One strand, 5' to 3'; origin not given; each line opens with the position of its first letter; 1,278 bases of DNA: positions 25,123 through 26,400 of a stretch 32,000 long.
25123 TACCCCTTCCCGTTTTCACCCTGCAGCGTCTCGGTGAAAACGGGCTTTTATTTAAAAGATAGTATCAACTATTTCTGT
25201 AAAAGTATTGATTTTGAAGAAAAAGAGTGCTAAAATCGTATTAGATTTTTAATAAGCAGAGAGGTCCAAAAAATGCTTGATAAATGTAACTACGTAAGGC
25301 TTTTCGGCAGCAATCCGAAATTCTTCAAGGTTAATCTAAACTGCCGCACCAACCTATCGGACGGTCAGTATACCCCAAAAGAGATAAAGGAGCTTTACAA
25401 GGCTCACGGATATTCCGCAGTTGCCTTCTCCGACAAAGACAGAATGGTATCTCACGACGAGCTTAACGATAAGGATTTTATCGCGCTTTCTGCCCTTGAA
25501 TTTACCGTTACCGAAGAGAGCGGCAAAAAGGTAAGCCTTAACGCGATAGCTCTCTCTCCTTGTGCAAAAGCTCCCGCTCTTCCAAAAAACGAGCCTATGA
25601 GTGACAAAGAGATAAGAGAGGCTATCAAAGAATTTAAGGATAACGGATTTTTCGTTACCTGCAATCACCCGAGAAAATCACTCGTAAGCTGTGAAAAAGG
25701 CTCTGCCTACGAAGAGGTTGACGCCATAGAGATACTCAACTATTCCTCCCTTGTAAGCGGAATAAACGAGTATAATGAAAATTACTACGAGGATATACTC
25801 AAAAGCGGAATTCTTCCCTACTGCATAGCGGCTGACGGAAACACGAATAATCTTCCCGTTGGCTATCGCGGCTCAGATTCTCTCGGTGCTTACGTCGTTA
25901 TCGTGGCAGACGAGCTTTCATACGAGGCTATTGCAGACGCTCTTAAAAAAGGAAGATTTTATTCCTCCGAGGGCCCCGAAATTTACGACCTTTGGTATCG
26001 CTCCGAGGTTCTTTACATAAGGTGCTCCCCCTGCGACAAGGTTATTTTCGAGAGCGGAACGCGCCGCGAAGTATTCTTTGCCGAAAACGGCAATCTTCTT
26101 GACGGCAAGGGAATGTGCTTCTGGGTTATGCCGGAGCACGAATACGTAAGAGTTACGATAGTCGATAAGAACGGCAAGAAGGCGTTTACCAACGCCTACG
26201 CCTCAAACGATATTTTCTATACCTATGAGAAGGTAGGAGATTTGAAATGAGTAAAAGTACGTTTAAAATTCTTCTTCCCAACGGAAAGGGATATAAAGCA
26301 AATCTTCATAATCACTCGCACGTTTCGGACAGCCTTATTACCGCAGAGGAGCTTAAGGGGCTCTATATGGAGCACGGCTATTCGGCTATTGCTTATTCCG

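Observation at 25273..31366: Six tandem PHP-fold paralogs form a duplicated A-B-C triad, and only the middle gene keeps the catalytic metal ligands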

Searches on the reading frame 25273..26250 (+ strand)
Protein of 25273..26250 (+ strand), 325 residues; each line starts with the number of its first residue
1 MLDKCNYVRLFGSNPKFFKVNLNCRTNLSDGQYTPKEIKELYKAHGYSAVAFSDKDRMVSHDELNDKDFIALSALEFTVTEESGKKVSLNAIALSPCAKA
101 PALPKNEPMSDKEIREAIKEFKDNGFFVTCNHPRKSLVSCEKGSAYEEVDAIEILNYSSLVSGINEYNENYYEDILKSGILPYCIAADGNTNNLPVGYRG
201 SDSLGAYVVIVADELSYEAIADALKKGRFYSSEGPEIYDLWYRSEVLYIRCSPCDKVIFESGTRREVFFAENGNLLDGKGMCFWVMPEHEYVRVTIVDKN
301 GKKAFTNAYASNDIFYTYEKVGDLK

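Call 3: search_protein_families(library=pfam, proteins=[window:25273-26250:+], max_evalue=1)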
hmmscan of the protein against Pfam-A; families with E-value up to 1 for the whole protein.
window:25273-26250:+ (325 aa): 1 family
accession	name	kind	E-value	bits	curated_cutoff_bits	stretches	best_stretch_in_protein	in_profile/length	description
PF02811.25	PHP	-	0.0049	17.6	26.4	1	22-72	2-41/164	PHP domain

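Call 4: search_protein_families(library=ncbifam, proteins=[window:25273-26250:+], max_evalue=1)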
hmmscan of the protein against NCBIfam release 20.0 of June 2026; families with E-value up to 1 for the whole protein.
window:25273-26250:+ (325 aa): 5 families
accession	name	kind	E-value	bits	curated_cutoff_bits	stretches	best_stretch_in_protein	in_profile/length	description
NF038032.1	CehA_McbA_metalo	domain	1.5e-16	60.7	80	1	26-244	11-227/315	CehA/McbA family metallohydrolase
NF041577.1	nside_bi_sphtase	equivalog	0.0043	16.2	400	1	19-62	3-46/276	3',5'-nucleoside bisphosphate phosphatase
NF004981.0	PRK06361.1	equivalog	0.03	13.7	117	1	21-67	3-49/217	histidinol phosphate phosphatase domain-containing protein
NF008386.0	PRK11181.1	equivalog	0.12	11.6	366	1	161-218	74-133/244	23S rRNA (guanosine(2251)-2'-O)-methyltransferase RlmB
NF047791.1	RNaseRnm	equivalog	0.19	11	375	1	20-63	3-46/275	RNase RNM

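Call 10: find_homologous_proteins(query=A1, max_evalue=0.00001)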
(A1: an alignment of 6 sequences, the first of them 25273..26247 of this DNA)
Query A1 (6 sequences) (325 aa, profile of the alignment): 410 proteins with E <= 0.00001 among 8000 candidates; the best 120 are listed.
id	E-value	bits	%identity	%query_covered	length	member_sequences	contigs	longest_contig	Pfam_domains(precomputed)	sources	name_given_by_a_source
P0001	1.1e-152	526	33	94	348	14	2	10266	-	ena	-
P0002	1.2e-152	526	48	98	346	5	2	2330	-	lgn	-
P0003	1.5e-148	512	32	94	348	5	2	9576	-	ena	-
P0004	2.6e-148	512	34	96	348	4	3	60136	-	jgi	-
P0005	2.7e-145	502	33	96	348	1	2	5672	-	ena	-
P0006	5.2e-145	501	34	96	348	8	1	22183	-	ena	-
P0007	8.8e-145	500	47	98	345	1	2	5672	-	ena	-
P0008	2.8e-144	498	34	96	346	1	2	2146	-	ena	-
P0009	7.7e-144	497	33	95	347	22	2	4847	-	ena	-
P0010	9.4e-144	497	50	98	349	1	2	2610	-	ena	-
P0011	1.5e-143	496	50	98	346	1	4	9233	-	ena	-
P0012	1.7e-143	496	51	98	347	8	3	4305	-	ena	-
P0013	2.1e-142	492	50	98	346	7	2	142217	-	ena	-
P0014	3.3e-142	491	41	92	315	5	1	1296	-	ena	-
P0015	8.0e-142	490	34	96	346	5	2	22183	-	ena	-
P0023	4.4e-138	478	33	92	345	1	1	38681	-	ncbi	-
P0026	4.1e-137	475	49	98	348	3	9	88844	-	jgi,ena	-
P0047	2.2e-123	430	70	99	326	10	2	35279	-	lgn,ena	-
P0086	1.0e-115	404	37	92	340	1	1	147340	PF02811.27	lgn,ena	-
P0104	3.0e-114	400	37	92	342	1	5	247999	-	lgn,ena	-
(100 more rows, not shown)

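Call 13: find_encoding_contigs(protein=P0004, flank=10000, max_places=3)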
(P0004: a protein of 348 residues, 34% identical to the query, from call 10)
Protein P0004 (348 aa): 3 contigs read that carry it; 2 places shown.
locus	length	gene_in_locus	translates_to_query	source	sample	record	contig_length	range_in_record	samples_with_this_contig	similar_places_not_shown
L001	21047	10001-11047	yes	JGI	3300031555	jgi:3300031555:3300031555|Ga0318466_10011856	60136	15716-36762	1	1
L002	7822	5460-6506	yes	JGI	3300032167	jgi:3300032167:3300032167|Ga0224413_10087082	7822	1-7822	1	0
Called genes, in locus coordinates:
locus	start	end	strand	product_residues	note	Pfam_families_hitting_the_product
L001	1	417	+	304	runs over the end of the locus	PF04018:VCA0040-like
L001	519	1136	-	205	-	PF16112:DUF4830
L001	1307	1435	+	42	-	-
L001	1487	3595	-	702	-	PF01751:Toprim, PF01131:Topoisom_bac, PF13342:Toprim_Crpt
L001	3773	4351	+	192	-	PF00265:TK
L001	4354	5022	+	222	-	PF01791:DeoC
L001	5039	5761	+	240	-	PF01048:PNP_UDP_1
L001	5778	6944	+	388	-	PF01676:Metalloenzyme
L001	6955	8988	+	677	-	PF02449:Glyco_hydro_42, PF08532:Glyco_hydro_42M, PF08533:Glyco_hydro_42C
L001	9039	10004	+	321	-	-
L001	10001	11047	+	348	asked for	-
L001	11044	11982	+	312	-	-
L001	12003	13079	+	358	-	-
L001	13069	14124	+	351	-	-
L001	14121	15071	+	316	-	-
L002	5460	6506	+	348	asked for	-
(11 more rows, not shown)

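Call 14: find_encoding_contigs(protein=P0023, flank=10000, max_places=3)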
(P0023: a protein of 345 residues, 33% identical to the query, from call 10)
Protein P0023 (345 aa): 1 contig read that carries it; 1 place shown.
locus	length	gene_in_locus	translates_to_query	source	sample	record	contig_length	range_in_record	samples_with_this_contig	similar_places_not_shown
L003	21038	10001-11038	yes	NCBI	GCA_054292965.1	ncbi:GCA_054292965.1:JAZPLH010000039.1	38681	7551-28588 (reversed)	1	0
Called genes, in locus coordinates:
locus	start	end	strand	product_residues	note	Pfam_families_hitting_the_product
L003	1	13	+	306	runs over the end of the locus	PF04018:VCA0040-like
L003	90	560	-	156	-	PF16112:DUF4830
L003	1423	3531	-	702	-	PF01751:Toprim, PF01131:Topoisom_bac, PF13342:Toprim_Crpt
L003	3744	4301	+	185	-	PF00265:TK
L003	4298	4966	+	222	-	PF01791:DeoC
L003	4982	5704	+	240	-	PF01048:PNP_UDP_1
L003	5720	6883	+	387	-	PF01676:Metalloenzyme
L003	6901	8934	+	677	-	PF02449:Glyco_hydro_42, PF08532:Glyco_hydro_42M, PF08533:Glyco_hydro_42C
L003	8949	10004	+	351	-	-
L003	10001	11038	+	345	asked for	-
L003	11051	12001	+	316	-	-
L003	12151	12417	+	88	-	-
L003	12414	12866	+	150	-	PF03899:ATP-synt_I (faint)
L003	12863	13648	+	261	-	PF00119:ATP-synt_A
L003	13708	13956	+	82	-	PF00137:ATP-synt_C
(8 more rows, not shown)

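Call 16: find_encoding_contigs(protein=P0104, flank=8000, max_places=2)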
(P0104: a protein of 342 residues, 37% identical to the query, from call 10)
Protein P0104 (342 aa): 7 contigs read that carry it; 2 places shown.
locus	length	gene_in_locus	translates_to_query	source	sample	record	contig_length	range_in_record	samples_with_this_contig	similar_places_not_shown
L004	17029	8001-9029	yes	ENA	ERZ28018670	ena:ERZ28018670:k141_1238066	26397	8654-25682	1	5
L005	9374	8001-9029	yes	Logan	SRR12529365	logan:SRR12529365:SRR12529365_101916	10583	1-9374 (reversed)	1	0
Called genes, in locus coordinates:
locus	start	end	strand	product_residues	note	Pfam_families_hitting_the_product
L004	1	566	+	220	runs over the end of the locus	PF07722:Peptidase_C26, PF00117:GATase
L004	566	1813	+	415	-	PF07690:MFS_1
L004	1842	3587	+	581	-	PF13385:Laminin_G_3, PF00149:Metallophos, PF00404:Dockerin_1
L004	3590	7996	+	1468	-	PF00404:Dockerin_1 (faint)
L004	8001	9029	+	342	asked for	-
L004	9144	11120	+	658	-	-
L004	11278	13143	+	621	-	PF13088:BNR_2 (faint)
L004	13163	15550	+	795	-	PF07833:Cu_amine_oxidN1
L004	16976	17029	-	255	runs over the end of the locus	PF02311:AraC_binding, PF07883:Cupin_2 (weak), PF00165:HTH_AraC (weak), PF12833:HTH_18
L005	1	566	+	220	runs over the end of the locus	PF07722:Peptidase_C26, PF00117:GATase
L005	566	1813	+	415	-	PF07690:MFS_1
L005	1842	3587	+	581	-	PF13385:Laminin_G_3, PF00149:Metallophos, PF00404:Dockerin_1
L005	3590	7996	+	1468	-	PF00404:Dockerin_1 (faint)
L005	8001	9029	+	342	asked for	-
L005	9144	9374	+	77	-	?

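Call 17: find_encoding_contigs(protein=P0086, flank=8000, max_places=2)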
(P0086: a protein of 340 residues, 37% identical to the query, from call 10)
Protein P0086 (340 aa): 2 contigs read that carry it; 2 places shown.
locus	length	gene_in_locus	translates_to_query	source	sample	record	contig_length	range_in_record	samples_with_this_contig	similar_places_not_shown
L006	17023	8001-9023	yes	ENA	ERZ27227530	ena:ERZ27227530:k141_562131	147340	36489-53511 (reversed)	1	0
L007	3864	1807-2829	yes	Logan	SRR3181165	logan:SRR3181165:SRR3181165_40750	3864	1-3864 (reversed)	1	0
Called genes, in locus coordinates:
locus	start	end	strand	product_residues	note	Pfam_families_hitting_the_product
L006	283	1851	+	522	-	PF01467:CTP_transf_like, PF10021:PARG_cat_microb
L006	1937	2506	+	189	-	-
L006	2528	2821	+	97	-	-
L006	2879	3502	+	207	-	-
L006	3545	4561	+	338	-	PF08837:DUF1810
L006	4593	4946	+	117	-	PF01434:Peptidase_M41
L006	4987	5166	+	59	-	-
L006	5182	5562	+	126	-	-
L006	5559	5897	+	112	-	-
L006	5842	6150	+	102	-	PF14287:DUF4368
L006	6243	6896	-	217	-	PF19700:DUF6198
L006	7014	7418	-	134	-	-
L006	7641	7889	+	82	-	PF05154:TM2 (weak)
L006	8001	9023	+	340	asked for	PF02811:PHP (faint)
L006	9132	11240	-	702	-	PF02401:LYTB, PF21710:Spt6_S1 (faint), PF00575:S1, PF23459:S1_RRP5 (faint), PF00575:S1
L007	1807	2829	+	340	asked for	PF02811:PHP (faint)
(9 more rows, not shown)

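Call 22: find_encoding_contigs(protein=P0013, flank=10000, max_places=2)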
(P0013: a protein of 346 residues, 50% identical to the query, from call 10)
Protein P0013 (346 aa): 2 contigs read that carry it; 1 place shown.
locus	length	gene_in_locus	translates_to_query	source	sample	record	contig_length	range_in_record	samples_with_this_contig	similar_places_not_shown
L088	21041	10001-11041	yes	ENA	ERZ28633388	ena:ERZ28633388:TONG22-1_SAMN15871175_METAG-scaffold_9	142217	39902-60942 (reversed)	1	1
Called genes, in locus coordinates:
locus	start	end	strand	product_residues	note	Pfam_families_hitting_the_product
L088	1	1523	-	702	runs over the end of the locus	PF01751:Toprim, PF01131:Topoisom_bac, PF13342:Toprim_Crpt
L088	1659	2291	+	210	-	PF00265:TK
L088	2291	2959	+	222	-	PF01791:DeoC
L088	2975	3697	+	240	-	PF01048:PNP_UDP_1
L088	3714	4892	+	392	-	PF01676:Metalloenzyme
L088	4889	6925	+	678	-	PF02449:Glyco_hydro_42, PF08532:Glyco_hydro_42M, PF08533:Glyco_hydro_42C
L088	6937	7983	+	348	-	-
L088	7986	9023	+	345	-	-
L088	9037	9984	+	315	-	-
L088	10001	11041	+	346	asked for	-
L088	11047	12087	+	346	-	-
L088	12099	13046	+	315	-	-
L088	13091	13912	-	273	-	PF02311:AraC_binding (weak), PF12833:HTH_18, PF00165:HTH_AraC (weak)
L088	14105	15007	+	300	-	PF00892:EamA (weak)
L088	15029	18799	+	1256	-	PF12819:Malectin_like (faint), PF11721:Malectin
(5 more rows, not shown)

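Call 23: find_encoding_contigs(protein=P0026, flank=10000, max_places=2)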
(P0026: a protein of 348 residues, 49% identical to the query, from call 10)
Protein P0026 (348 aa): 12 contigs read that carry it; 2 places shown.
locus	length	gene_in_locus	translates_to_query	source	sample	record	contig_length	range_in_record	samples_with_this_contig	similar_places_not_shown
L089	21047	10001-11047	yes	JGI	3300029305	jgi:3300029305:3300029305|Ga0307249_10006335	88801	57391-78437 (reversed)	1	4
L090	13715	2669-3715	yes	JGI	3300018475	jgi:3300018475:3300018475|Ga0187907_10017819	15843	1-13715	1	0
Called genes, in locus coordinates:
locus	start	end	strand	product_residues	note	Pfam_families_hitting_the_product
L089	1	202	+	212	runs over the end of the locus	PF00302:CAT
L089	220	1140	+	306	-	PF04018:VCA0040-like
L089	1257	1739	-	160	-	PF16112:DUF4830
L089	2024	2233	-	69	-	-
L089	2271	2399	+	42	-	-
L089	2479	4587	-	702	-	PF01751:Toprim (weak), PF01131:Topoisom_bac, PF13342:Toprim_Crpt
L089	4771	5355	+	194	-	PF00265:TK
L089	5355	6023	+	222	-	PF01791:DeoC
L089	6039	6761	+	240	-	PF01048:PNP_UDP_1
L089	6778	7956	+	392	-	PF00884:Sulfatase (faint), PF01676:Metalloenzyme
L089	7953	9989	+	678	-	PF02449:Glyco_hydro_42, PF08532:Glyco_hydro_42M, PF08533:Glyco_hydro_42C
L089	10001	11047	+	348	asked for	-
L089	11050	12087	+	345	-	-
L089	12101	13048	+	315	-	-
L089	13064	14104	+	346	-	-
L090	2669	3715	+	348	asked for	-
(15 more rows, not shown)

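Call 24: find_encoding_contigs(protein=P0006, flank=10000, max_places=2)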
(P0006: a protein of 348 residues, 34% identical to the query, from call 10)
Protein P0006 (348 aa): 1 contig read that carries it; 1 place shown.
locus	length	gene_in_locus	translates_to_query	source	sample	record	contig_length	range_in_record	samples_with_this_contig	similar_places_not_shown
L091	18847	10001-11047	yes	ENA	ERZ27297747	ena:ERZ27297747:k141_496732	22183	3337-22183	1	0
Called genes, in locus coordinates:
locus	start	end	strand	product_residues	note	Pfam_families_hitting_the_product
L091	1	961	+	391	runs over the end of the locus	PF01676:Metalloenzyme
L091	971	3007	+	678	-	PF02449:Glyco_hydro_42, PF08532:Glyco_hydro_42M, PF08533:Glyco_hydro_42C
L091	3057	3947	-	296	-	PF02311:AraC_binding (weak), PF12833:HTH_18, PF00165:HTH_AraC (weak)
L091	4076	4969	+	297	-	PF00892:EamA (weak)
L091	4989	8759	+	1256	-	PF11721:Malectin, PF12819:Malectin_like (faint), PF11721:Malectin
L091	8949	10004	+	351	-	-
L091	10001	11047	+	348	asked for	-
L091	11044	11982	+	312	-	-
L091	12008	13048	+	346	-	-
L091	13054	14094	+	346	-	-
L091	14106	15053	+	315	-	-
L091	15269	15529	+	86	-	-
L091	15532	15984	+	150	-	PF03899:ATP-synt_I (faint)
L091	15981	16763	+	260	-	PF00119:ATP-synt_A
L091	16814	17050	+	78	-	PF00137:ATP-synt_C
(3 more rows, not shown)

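Call 54: find_encoding_contigs(protein=P0047, flank=10000, max_places=2)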
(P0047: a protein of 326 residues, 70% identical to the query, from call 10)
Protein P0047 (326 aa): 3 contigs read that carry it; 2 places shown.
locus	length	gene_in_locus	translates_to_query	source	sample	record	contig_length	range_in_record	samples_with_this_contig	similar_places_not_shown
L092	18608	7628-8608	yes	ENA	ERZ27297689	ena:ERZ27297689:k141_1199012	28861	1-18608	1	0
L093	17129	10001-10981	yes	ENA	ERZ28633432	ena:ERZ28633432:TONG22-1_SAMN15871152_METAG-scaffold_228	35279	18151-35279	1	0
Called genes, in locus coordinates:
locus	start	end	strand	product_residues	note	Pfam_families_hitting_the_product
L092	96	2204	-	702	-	PF01751:Toprim, PF01131:Topoisom_bac, PF13342:Toprim_Crpt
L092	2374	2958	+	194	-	PF00265:TK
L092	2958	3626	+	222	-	PF01791:DeoC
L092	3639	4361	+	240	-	PF01048:PNP_UDP_1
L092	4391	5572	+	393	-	PF01676:Metalloenzyme, PF01663:Phosphodiest (weak), PF00884:Sulfatase (weak)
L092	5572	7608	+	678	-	PF02449:Glyco_hydro_42, PF08532:Glyco_hydro_42M, PF08533:Glyco_hydro_42C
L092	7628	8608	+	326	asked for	-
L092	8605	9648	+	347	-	-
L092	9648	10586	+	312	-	-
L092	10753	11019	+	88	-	PF06305:LapA_dom (weak)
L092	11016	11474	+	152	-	PF03899:ATP-synt_I (faint)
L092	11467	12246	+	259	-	PF00119:ATP-synt_A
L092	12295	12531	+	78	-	PF00137:ATP-synt_C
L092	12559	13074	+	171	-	PF00430:ATP-synt_B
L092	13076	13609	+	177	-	PF00213:OSCP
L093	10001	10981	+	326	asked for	-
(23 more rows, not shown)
